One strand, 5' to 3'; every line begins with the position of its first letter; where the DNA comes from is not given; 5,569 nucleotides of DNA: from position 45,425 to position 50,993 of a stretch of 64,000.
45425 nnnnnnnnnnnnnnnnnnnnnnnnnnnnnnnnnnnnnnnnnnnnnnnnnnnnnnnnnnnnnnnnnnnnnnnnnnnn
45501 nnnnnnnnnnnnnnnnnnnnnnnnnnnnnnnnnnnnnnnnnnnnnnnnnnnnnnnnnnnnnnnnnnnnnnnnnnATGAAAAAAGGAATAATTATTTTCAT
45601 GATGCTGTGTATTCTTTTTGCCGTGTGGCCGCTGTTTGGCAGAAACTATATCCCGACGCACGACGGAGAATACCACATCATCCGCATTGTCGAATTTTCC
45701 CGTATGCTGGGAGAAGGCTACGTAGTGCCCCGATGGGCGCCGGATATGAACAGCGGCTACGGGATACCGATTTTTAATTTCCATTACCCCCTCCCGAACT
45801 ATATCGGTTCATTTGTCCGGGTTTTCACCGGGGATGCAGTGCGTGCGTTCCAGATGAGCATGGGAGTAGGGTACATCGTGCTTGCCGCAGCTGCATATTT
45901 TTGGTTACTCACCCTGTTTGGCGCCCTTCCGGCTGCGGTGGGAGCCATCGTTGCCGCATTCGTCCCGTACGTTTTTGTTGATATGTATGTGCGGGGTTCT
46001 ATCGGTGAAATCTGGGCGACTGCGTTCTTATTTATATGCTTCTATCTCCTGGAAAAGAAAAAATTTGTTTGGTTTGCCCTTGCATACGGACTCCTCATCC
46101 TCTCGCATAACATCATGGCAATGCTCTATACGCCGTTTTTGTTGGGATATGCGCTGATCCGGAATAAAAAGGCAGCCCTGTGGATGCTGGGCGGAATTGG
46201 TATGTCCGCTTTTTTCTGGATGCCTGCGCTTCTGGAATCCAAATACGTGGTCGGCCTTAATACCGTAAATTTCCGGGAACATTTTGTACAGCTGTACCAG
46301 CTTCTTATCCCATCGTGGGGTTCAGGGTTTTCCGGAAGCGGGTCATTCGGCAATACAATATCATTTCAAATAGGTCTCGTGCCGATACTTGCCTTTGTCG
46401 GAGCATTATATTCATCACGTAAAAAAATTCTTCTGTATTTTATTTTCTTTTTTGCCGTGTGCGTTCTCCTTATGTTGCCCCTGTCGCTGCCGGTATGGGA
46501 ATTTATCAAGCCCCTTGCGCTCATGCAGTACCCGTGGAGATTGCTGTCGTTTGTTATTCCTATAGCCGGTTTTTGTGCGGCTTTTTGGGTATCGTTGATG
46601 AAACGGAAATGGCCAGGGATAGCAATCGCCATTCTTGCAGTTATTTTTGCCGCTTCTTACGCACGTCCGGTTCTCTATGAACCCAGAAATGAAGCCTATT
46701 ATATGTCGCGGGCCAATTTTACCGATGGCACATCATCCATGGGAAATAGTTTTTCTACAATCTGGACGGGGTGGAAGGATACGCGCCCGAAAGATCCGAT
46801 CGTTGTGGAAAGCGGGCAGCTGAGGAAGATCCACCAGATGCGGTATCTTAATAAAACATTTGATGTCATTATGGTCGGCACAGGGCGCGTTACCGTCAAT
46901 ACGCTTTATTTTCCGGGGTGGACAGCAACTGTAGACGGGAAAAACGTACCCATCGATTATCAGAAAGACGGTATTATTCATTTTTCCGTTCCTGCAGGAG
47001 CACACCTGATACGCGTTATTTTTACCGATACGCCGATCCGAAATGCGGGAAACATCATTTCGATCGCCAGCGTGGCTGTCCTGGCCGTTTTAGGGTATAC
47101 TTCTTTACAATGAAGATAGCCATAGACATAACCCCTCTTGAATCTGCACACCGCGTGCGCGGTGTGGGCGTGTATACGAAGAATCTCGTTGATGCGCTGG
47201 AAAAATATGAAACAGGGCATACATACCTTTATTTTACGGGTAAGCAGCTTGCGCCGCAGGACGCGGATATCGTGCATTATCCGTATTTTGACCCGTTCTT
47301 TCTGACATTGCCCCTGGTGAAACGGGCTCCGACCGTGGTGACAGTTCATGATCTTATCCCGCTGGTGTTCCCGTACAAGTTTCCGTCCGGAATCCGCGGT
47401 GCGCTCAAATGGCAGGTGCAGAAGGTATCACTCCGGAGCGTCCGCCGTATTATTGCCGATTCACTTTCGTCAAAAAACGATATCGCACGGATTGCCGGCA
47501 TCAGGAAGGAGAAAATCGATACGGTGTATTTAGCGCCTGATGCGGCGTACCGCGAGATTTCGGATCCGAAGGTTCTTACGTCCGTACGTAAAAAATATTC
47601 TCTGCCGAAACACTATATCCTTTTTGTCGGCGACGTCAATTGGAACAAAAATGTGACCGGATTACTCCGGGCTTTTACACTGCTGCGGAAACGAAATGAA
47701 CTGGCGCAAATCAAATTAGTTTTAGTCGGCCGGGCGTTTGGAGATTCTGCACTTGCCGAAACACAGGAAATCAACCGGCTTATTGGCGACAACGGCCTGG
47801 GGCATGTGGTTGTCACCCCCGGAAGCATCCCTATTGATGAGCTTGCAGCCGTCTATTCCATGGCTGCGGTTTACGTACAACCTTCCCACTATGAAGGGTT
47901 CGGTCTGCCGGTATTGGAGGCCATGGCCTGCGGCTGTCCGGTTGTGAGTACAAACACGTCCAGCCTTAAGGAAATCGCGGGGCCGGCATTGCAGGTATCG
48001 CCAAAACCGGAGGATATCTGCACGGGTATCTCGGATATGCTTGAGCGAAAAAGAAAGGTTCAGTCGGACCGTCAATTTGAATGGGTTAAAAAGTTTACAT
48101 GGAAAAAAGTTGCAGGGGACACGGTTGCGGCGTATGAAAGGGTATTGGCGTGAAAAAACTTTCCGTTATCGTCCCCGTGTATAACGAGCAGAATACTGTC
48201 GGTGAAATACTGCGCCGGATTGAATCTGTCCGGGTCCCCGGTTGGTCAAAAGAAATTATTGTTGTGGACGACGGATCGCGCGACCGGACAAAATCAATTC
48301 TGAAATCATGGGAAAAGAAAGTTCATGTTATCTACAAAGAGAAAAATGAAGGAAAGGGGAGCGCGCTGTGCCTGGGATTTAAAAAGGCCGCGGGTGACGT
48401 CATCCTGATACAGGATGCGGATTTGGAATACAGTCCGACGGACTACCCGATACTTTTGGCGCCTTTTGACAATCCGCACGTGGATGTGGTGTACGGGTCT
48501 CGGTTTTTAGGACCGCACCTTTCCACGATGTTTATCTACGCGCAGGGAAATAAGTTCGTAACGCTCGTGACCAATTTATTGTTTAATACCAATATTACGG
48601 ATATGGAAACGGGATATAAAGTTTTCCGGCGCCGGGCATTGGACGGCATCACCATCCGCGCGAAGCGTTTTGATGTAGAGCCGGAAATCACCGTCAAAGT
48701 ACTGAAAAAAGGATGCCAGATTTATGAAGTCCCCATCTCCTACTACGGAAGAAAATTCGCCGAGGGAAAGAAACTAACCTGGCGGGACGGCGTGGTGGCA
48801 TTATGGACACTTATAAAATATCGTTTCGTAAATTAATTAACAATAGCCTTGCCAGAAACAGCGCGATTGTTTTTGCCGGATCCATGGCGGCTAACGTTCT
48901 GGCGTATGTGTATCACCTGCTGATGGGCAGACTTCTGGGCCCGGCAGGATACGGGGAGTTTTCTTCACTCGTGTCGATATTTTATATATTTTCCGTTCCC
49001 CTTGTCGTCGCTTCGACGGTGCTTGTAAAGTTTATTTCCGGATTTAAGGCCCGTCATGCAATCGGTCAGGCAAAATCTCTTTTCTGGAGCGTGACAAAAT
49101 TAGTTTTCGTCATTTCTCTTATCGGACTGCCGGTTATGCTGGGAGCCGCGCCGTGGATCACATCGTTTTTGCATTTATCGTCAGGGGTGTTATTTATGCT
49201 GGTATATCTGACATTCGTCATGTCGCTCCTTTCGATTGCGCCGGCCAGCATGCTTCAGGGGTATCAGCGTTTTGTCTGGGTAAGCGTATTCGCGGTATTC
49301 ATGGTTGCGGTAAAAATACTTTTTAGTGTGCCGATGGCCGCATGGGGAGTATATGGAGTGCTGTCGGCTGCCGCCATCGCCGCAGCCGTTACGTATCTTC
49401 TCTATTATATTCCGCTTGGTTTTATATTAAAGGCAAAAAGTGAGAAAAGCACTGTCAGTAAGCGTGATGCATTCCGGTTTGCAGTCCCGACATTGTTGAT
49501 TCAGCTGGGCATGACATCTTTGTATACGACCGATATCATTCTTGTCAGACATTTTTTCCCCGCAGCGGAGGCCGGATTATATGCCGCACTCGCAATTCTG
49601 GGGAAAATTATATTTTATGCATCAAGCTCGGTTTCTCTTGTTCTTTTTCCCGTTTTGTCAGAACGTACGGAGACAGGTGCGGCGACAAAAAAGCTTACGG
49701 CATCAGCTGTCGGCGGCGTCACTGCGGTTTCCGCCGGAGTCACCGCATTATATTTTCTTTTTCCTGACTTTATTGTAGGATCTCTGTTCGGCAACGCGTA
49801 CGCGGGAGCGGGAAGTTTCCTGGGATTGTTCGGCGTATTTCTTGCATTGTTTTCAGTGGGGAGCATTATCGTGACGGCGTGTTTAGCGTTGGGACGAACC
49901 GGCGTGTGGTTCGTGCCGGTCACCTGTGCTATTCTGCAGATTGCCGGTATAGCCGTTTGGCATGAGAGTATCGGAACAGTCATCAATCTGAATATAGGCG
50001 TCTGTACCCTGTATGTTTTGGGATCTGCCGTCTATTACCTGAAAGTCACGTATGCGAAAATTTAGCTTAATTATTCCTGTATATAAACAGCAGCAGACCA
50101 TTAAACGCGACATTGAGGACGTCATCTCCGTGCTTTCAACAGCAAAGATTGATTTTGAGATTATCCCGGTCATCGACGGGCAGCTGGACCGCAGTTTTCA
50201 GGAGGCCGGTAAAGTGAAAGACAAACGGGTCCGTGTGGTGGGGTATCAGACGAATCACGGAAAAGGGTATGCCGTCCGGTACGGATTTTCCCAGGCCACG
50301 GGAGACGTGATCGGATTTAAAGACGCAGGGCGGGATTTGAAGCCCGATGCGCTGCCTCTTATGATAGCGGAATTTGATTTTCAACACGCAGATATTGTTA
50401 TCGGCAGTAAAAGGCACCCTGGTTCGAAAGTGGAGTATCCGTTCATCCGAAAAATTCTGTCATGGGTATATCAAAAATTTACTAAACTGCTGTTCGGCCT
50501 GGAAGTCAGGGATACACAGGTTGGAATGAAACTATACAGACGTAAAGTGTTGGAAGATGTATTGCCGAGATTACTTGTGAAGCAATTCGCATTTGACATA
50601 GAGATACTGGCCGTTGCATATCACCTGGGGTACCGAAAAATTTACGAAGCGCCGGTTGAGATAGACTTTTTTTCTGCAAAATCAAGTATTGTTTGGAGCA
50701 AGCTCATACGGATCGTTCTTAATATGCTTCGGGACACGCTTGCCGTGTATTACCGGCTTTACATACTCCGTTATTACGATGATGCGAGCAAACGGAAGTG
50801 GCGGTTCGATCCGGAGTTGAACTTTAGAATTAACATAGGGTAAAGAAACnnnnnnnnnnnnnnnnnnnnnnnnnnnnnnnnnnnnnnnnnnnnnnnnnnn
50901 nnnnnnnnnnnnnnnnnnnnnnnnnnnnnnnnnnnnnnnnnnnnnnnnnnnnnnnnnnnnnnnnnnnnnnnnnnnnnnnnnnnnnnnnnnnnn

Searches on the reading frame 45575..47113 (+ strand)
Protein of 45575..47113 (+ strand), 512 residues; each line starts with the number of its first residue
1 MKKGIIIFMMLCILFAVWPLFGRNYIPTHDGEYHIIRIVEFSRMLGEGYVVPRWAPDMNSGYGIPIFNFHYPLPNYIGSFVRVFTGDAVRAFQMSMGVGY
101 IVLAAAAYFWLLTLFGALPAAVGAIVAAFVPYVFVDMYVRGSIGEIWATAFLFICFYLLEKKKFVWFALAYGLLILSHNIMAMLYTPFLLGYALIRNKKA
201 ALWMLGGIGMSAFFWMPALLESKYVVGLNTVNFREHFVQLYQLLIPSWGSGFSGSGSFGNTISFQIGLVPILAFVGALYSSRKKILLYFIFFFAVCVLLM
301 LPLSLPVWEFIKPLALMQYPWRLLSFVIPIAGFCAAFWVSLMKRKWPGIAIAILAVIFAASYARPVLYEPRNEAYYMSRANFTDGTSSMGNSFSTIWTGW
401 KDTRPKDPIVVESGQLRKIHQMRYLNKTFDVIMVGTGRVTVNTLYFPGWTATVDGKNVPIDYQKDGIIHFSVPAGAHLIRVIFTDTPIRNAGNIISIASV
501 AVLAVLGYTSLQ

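Call 23: search_protein_families(library=pfam, proteins=[window:45575-47113:+], max_evalue=0.00001)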
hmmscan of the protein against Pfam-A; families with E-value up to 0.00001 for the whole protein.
window:45575-47113:+ (512 aa): 1 family
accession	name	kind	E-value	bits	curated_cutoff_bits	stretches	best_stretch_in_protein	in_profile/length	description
PF10131.15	PTPS_related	-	2.4e-14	53.2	26.4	1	67-372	1-316/621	6-pyruvoyl-tetrahydropterin synthase related domain; membrane protein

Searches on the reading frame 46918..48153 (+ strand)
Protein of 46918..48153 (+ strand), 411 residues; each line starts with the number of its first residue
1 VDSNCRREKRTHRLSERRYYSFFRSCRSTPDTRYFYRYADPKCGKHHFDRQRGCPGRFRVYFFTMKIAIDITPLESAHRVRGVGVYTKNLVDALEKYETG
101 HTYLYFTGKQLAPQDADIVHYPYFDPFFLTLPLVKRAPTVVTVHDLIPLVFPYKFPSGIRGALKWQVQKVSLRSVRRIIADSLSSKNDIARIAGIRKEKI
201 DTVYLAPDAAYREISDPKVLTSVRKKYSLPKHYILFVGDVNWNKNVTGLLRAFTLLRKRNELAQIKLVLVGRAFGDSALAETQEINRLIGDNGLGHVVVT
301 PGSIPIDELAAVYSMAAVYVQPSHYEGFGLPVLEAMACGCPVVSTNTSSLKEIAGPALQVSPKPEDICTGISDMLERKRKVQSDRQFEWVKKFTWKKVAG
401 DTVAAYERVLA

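Call 23: search_protein_families(library=pfam, proteins=[window:46918-48153:+], max_evalue=0.00001)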
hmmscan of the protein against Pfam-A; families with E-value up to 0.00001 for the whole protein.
window:46918-48153:+ (411 aa): 6 families
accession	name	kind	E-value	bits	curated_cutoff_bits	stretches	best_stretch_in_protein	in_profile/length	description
PF00534.26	Glycos_transf_1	-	2.1e-29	102.7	26.4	1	230-378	14-159/172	Glycosyl transferases group 1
PF13692.12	Glyco_trans_1_4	-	8.5e-27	94.6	27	1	232-376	2-141/142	Glycosyl transferases group 1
PF20706.3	GT4-conflict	-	1.5e-12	47.7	26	1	231-376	197-338/385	Family 4 Glycosyltransferase in conflict systems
PF13439.12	Glyco_transf_4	-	1.9e-12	48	28.5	1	110-204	67-163/170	Glycosyltransferase Family 4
PF13579.12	Glyco_trans_4_4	-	1.8e-06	28.8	29.7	1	112-204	68-156/158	Glycosyl transferase 4-like domain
PF13524.12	Glyco_trans_1_2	-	6.3e-06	26.6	25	0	261-378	11-119/144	Glycosyl transferase-like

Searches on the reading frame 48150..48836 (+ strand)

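Call 23: search_protein_families(library=pfam, proteins=[window:48150-48836:+], max_evalue=0.00001)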
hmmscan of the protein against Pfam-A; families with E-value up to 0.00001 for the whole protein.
window:48150-48836:+ (228 aa): 3 families
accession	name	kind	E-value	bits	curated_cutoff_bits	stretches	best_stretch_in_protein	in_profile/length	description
PF00535.33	Glycos_transf_2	-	1.6e-34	119.7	23.3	1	5-165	1-165/168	Glycosyl transferase family 2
PF10111.15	Glyco_tranf_2_2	-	2.2e-08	34.4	27.3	1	5-96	1-96/276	Glycosyltransferase like family 2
PF13641.12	Glyco_tranf_2_3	-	2.5e-07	31.4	27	1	4-147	3-142/230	Glycosyltransferase like family 2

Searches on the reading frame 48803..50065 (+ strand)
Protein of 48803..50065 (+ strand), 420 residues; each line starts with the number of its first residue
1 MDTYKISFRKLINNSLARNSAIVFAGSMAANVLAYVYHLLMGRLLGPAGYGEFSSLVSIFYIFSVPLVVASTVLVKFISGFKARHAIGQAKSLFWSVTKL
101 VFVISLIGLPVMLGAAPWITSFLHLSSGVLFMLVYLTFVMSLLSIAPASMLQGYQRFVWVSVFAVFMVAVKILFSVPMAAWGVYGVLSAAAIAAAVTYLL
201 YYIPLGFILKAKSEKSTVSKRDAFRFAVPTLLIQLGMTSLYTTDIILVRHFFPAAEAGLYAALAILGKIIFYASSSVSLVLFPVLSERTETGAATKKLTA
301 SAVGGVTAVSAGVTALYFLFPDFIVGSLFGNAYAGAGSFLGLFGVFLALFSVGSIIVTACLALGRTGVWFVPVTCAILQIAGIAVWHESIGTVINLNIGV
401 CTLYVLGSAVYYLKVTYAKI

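Call 23: search_protein_families(library=pfam, proteins=[window:48803-50065:+], max_evalue=0.00001)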
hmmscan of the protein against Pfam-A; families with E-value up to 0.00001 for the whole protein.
window:48803-50065:+ (420 aa): 2 families
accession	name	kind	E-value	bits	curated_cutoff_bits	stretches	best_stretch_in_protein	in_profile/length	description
PF01943.22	Polysacc_synt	-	6.7e-11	42.6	28.2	1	16-287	1-272/274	Polysaccharide biosynthesis protein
PF13440.11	Polysacc_synt_3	-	4.3e-09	36.5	23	1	41-334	2-289/293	Polysaccharide biosynthesis protein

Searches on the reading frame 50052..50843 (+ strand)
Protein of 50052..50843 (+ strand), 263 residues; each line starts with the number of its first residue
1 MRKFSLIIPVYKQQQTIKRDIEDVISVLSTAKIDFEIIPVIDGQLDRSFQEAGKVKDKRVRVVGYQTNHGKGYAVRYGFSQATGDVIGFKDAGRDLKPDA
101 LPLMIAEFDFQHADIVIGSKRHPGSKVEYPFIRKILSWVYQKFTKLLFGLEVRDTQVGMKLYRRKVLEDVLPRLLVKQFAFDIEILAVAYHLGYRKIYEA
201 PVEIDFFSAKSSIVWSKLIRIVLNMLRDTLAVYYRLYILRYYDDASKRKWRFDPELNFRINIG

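Call 24: search_protein_families(library=pfam, proteins=[window:50052-50843:+], max_evalue=0.00001)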
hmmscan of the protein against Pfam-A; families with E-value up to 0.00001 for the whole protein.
window:50052-50843:+ (263 aa): 1 family
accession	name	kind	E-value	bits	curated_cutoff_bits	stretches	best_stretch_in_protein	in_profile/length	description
PF00535.33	Glycos_transf_2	-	4.8e-22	79.1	23.3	1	5-170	1-167/168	Glycosyl transferase family 2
